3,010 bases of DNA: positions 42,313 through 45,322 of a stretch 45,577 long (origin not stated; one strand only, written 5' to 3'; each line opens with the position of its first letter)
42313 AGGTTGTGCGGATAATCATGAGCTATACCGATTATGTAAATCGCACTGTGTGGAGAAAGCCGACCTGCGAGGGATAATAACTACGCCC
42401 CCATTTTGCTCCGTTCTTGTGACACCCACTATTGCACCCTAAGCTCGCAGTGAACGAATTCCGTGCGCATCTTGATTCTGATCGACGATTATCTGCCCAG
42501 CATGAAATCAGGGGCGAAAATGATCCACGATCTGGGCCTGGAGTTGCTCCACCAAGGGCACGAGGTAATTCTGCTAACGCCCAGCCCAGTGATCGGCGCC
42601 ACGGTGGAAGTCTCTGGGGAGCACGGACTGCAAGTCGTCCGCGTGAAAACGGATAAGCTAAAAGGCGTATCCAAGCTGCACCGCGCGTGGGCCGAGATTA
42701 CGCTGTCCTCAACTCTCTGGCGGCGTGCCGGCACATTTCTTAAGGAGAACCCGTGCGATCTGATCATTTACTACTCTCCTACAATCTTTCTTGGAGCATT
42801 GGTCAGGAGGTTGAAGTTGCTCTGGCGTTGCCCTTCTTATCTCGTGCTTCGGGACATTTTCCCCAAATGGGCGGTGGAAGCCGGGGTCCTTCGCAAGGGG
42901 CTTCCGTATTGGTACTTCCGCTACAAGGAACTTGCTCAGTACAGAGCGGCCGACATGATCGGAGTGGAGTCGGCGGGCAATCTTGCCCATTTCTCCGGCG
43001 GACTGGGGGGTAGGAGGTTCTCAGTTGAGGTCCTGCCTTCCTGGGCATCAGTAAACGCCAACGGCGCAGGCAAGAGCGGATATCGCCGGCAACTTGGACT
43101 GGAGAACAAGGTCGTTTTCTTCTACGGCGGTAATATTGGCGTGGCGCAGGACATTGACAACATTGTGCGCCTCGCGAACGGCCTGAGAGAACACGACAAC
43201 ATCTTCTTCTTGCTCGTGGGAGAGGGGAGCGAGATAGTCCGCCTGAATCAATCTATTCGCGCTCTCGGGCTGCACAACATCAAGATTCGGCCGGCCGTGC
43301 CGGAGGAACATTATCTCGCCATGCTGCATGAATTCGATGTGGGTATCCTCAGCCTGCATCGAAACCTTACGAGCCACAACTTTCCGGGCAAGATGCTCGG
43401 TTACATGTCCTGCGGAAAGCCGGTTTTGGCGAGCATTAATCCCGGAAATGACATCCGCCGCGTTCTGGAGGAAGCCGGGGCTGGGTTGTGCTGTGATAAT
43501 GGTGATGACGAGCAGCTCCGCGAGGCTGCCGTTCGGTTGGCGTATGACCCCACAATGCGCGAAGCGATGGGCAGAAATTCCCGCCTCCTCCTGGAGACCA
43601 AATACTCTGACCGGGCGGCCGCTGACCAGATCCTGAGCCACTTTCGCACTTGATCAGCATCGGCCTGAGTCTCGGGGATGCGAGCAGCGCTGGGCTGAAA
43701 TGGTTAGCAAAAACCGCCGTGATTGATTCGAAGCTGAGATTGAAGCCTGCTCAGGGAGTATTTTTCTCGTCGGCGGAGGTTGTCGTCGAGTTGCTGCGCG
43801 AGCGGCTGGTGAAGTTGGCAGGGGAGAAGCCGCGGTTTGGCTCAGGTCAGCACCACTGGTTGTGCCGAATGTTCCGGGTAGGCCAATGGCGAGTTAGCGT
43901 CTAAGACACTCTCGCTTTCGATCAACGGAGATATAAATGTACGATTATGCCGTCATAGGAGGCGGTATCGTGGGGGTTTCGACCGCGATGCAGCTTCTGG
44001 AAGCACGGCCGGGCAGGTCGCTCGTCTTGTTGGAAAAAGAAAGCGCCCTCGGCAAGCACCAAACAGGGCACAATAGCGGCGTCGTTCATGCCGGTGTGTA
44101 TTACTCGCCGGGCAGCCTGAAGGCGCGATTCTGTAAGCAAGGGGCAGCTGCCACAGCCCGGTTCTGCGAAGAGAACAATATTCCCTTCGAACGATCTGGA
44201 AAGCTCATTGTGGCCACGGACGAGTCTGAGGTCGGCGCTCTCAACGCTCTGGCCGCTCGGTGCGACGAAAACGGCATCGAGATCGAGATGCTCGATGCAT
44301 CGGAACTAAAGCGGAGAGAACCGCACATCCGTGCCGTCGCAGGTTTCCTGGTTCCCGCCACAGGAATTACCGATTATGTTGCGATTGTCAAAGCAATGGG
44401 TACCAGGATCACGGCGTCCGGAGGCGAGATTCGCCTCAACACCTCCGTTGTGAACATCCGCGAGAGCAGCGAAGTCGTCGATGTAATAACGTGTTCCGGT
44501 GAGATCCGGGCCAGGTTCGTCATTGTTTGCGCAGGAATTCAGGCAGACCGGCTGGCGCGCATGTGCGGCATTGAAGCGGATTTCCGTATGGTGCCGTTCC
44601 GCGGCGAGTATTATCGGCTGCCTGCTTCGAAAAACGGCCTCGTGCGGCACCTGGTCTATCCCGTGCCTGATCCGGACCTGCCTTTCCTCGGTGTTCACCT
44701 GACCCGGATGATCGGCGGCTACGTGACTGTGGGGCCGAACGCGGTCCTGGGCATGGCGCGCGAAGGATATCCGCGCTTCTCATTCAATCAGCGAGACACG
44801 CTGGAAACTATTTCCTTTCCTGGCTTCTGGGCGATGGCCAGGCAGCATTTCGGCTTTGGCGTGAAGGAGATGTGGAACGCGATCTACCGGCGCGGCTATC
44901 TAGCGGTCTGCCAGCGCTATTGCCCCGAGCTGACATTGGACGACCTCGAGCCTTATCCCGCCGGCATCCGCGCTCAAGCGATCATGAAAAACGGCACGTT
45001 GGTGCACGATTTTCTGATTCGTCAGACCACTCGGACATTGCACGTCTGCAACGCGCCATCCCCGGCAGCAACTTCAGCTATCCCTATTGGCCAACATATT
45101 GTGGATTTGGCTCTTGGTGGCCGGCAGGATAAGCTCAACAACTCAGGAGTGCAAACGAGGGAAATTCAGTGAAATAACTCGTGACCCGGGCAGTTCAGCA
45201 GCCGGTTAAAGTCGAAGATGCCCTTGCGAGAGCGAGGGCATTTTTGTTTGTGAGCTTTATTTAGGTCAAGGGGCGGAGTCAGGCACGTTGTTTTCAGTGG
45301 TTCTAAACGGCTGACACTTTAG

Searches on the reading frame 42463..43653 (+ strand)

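Call 9: search_protein_families(library=pfam, proteins=[window:42463-43653:+], max_evalue=10)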
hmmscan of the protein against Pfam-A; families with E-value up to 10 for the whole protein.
window:42463-43653:+ (396 aa): 5 families
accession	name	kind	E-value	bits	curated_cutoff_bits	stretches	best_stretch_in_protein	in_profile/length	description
PF00534.26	Glycos_transf_1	-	1.1e-15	58.1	26.4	1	208-374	6-170/172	Glycosyl transferases group 1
PF13692.12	Glyco_trans_1_4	-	1.3e-12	48.6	27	1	224-360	9-140/142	Glycosyl transferases group 1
PF13524.12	Glyco_trans_1_2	-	1.8e-06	28.4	25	1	247-391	15-143/144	Glycosyl transferase-like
PF13579.12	Glyco_trans_4_4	-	1.4e-05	26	29.7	1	19-193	5-157/158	Glycosyl transferase 4-like domain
PF13439.12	Glyco_transf_4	-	0.00029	21.3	28.5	1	19-166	6-137/170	Glycosyltransferase Family 4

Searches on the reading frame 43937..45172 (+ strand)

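Call 9: search_protein_families(library=pfam, proteins=[window:43937-45172:+], max_evalue=10)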
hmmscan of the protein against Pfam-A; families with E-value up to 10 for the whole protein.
window:43937-45172:+ (411 aa): 15 families
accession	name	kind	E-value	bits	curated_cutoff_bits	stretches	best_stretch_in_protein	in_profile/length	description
PF01266.30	DAO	-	8.6e-65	220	27.9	1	3-391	1-353/353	FAD dependent oxidoreductase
PF07992.20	Pyr_redox_2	-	5.7e-06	26.4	26.1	2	152-213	187-250/291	Pyridine nucleotide-disulphide oxidoreductase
PF03486.20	HI0933_like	-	1.6e-05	24.9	50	2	3-118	2-128/244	HI0933-like protein Rossmann domain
PF05834.18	Lycopene_cycl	-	0.0005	19.7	23.4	2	3-35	1-33/380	Lycopene cyclase protein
PF06039.21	Mqo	-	0.00071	18.6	27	2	3-53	4-56/489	Malate:quinone oxidoreductase (Mqo)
PF13450.12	NAD_binding_8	-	0.0008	20.1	21.9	1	6-40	1-33/68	NAD(P)-binding Rossmann-like domain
PF13738.12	Pyr_redox_3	-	0.00085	19.1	30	1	164-213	97-147/305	Pyridine nucleotide-disulphide oxidoreductase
PF16805.11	Trans_coact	-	0.0013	18.9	25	1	72-91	26-45/73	Phage late-transcription coactivator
PF01593.30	Amino_oxidase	-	0.0092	15.7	19.8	1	150-202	206-257/443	Flavin containing amine oxidoreductase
PF00070.33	Pyr_redox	-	0.024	15.6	22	0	150-185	42-79/82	Pyridine nucleotide-disulphide oxidoreductase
PF00890.30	FAD_binding_2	-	0.046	13.3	20.4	1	3-42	1-37/414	FAD binding domain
PF13454.12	NAD_binding_9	-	0.068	13.6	21.8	1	5-39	1-36/155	FAD-NAD(P)-binding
PF13362.12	Toprim_3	-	0.18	12.7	27.2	1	73-121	28-79/95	Toprim domain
PF12831.13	FAD_oxidored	-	0.2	11.4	27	1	3-45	1-41/416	FAD dependent oxidoreductase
PF01494.25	FAD_binding_3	-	0.73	9.4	22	1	3-200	3-158/349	FAD binding domain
